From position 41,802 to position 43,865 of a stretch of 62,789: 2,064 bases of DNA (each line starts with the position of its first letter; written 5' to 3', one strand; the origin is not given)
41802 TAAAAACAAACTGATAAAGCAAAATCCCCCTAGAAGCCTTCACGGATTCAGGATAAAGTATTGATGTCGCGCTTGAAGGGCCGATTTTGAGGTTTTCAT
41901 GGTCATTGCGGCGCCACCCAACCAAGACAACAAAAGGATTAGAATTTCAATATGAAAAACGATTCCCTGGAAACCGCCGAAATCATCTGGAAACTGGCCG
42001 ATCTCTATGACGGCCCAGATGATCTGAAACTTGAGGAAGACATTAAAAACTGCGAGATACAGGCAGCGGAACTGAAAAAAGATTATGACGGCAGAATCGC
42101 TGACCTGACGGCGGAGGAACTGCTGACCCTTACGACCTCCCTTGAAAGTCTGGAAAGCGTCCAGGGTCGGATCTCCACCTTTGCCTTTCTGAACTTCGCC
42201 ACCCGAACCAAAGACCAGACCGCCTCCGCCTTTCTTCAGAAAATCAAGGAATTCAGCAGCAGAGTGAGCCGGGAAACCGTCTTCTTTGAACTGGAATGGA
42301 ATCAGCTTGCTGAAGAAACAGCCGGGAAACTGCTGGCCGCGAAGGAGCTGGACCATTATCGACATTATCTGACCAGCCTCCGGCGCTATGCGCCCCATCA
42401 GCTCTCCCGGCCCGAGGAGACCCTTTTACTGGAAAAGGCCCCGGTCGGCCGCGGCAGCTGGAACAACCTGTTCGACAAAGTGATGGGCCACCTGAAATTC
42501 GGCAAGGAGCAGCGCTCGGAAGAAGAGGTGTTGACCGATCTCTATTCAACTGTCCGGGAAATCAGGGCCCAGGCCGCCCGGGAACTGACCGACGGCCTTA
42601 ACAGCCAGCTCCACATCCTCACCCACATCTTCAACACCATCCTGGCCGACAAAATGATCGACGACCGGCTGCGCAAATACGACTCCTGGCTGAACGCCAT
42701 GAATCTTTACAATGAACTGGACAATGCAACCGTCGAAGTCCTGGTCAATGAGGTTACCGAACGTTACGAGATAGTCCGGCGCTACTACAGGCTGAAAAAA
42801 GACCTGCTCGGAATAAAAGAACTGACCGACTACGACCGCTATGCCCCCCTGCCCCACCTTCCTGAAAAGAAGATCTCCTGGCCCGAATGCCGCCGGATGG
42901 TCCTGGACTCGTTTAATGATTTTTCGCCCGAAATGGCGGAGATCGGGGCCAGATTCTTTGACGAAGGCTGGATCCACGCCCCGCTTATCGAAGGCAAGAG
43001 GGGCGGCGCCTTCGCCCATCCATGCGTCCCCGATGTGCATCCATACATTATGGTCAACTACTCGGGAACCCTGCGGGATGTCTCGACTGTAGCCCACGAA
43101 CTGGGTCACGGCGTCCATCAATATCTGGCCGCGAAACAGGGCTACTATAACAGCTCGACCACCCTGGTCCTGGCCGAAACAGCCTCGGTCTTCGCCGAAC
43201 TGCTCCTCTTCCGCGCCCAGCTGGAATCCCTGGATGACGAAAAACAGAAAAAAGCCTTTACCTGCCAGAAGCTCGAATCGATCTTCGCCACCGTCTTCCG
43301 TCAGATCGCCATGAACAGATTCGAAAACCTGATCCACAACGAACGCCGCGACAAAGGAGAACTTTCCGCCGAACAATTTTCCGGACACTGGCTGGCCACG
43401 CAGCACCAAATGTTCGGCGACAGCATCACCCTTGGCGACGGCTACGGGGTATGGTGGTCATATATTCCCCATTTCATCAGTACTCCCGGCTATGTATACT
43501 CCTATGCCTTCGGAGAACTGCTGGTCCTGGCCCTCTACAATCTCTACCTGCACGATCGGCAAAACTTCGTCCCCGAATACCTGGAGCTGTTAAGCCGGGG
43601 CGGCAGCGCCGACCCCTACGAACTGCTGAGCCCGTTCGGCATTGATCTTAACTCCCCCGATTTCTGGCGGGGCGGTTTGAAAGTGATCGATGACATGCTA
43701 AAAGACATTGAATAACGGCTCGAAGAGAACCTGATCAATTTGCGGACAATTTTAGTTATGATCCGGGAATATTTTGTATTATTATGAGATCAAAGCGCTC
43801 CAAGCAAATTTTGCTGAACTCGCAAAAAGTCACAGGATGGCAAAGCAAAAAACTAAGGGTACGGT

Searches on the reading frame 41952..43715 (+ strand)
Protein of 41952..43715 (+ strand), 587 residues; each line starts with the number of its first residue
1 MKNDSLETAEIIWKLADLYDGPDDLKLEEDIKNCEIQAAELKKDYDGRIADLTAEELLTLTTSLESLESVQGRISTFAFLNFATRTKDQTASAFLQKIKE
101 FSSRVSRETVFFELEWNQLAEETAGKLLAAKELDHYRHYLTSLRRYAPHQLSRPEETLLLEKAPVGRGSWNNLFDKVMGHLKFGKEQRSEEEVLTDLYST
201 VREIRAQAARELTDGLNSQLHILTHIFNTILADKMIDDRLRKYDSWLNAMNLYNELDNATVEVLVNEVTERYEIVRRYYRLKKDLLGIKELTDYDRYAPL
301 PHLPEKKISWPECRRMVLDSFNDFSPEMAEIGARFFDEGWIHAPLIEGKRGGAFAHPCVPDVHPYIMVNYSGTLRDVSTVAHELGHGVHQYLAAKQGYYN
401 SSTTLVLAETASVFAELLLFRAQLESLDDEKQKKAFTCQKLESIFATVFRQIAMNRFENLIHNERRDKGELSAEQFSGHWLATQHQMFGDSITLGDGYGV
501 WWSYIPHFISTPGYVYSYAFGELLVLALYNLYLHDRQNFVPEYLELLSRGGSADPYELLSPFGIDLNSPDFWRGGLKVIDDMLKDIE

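Call 32: list_cluster_members(proteins=[window:41952-43715:+, window:39353-41182:-, window:46360-47628:+, window:47811-48368:-])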
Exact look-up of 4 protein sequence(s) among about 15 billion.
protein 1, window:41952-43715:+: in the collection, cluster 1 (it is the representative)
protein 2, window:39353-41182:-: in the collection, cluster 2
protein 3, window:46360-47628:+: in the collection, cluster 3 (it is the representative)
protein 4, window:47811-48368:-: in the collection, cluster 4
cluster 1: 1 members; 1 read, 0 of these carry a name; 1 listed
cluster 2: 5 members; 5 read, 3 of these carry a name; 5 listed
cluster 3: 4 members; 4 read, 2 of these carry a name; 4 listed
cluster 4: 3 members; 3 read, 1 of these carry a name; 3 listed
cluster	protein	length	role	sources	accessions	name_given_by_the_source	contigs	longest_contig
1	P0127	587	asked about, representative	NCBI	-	-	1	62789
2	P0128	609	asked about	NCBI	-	-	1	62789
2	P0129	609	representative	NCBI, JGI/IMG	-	-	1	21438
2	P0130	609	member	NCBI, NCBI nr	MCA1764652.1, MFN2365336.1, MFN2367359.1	MAG: type IIA DNA topoisomerase subunit B [Desulfobulbaceae bacterium] | type IIA DNA topoisomerase subunit B [Desulfobulbaceae bacterium]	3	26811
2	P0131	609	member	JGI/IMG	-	DNA gyrase/topoisomerase IV subunit B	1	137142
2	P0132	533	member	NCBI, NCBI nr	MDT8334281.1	MAG: toprim domain-containing protein, partial [Desulfurivibrionaceae bacterium] | toprim domain-containing protein [Desulfurivibrionaceae bacterium]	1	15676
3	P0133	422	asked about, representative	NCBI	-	-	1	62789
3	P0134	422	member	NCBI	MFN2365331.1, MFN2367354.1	MAG: TRAP transporter large permease [Desulfurivibrionaceae bacterium]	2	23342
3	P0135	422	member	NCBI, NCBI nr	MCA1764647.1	MAG: TRAP transporter large permease subunit [Desulfobulbaceae bacterium] | TRAP transporter large permease subunit [Desulfobulbaceae bacterium]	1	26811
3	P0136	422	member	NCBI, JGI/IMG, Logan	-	-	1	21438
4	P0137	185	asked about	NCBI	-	-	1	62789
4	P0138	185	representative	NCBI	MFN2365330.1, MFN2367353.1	MAG: DJ-1 family glyoxalase III [Desulfurivibrionaceae bacterium]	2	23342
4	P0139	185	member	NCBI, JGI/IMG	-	-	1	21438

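Call 33: find_encoding_contigs(protein=P0134, flank=8000, max_places=3)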
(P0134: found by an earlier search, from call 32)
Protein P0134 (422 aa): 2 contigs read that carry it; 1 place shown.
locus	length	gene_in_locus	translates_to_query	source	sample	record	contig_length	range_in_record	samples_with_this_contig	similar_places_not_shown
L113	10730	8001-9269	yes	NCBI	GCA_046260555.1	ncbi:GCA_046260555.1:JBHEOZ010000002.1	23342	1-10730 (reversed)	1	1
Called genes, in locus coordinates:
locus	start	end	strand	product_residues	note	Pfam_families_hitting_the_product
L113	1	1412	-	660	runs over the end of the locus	PF00521:DNA_topoisoIV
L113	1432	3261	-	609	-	PF02518:HATPase_c (weak), PF00204:DNA_gyraseB, PF01751:Toprim, PF00986:DNA_gyraseB_C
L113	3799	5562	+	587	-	PF08439:Peptidase_M3_N, PF01432:Peptidase_M3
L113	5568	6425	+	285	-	PF16811:TAtT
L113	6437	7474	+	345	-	PF03480:DctP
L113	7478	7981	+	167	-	PF04290:DctQ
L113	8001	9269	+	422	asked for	PF06808:DctM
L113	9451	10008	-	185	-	PF01965:DJ-1_PfpI, PF07685:GATase_3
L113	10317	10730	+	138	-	PF02749:QRPTase_N, PF01729:QRPTase_C (weak)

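Call 34: find_encoding_contigs(protein=P0135, flank=8000, max_places=2)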
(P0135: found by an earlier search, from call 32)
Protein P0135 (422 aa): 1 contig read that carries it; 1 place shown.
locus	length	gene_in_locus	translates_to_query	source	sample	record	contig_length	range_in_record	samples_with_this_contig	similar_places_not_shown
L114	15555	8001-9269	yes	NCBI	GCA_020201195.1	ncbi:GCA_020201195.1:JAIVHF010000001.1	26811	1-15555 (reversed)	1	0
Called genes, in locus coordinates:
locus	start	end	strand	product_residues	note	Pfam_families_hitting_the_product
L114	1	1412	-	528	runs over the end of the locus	PF00521:DNA_topoisoIV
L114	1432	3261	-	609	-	PF02518:HATPase_c (weak), PF00204:DNA_gyraseB, PF01751:Toprim, PF00986:DNA_gyraseB_C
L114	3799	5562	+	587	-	PF08439:Peptidase_M3_N, PF01432:Peptidase_M3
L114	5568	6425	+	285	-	PF16811:TAtT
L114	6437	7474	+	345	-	PF03480:DctP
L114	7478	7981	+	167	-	PF04290:DctQ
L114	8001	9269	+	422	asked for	PF06808:DctM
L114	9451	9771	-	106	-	PF01965:DJ-1_PfpI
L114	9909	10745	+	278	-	PF02749:QRPTase_N, PF01729:QRPTase_C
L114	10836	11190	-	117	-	PF01323:DSBA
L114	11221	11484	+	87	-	-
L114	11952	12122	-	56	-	-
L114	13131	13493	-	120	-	PF01253:SUI1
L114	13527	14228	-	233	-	PF01693:Cauli_VI, PF00075:RNase_H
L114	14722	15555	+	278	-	PF00224:PK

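Call 35: find_encoding_contigs(protein=P0136, flank=8000, max_places=2)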
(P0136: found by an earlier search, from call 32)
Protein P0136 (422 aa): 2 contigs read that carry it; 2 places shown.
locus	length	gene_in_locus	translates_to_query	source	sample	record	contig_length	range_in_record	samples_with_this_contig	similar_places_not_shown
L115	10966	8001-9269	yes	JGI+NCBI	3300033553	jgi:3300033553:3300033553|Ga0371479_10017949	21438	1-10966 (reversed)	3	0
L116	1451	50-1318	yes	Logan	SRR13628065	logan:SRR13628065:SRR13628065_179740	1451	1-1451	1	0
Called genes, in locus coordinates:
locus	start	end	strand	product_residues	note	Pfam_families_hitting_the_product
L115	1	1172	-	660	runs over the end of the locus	PF00521:DNA_topoisoIV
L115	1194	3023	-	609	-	PF02518:HATPase_c (weak), PF00204:DNA_gyraseB, PF01751:Toprim, PF00986:DNA_gyraseB_C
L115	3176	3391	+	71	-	-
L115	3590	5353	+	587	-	PF08439:Peptidase_M3_N, PF01432:Peptidase_M3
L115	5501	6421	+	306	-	PF16811:TAtT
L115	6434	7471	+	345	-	PF03480:DctP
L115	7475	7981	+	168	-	PF04290:DctQ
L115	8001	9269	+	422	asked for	PF06808:DctM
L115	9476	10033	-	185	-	PF01965:DJ-1_PfpI, PF07685:GATase_3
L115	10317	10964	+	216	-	?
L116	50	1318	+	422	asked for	PF06808:DctM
